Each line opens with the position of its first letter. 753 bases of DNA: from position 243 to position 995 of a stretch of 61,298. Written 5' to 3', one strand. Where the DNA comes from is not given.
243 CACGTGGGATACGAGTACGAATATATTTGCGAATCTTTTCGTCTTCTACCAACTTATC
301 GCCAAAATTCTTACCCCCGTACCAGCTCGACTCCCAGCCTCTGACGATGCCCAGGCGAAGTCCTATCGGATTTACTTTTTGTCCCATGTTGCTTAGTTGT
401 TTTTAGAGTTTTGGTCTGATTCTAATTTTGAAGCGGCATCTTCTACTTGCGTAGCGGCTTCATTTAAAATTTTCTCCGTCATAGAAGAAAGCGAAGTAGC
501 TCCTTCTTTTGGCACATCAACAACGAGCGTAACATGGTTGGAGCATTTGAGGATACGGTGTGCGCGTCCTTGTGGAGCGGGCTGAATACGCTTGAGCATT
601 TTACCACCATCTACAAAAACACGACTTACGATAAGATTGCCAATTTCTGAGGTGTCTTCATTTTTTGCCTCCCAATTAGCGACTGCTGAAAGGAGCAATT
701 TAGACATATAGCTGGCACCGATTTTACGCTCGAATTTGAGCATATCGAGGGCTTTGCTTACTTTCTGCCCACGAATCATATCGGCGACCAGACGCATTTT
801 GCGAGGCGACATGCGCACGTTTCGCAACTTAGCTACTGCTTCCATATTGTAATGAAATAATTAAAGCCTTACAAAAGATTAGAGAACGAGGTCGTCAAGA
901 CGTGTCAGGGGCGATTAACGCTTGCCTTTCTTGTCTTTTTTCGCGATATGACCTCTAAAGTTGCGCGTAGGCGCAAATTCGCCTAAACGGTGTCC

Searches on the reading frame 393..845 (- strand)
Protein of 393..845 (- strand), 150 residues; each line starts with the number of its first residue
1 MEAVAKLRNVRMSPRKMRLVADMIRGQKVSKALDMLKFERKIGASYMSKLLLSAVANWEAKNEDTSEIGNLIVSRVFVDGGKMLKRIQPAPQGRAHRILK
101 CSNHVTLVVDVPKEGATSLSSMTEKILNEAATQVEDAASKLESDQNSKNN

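Call 24: find_encoding_contigs(protein=window:393-845:-, flank=10000, max_places=3)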
Protein window:393-845:- (150 aa): 1 contig read that carries it; 1 place shown.
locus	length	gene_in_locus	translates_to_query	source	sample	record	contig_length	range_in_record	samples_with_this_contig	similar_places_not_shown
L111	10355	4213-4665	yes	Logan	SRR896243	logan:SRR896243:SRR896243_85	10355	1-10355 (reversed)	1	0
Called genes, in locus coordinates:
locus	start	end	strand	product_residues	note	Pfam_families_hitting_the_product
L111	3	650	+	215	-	?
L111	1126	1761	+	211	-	PF00297:Ribosomal_L3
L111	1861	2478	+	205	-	PF00573:Ribosomal_L4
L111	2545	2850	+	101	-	PF00276:Ribosomal_L23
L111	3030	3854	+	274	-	PF00181:Ribosomal_L2_N, PF03947:Ribosomal_L2_C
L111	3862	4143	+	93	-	PF00203:Ribosomal_S19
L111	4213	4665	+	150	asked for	PF00237:Ribosomal_L22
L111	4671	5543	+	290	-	PF07650:KH_2, PF05316:VAR1 (faint), PF00189:Ribosomal_S3_C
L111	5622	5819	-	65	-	-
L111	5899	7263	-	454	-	PF01266:DAO (faint), PF01494:FAD_binding_3, PF13450:NAD_binding_8 (weak)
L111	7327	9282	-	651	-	PF13185:GAF_2, PF01590:GAF, PF00989:PAS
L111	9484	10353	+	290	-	?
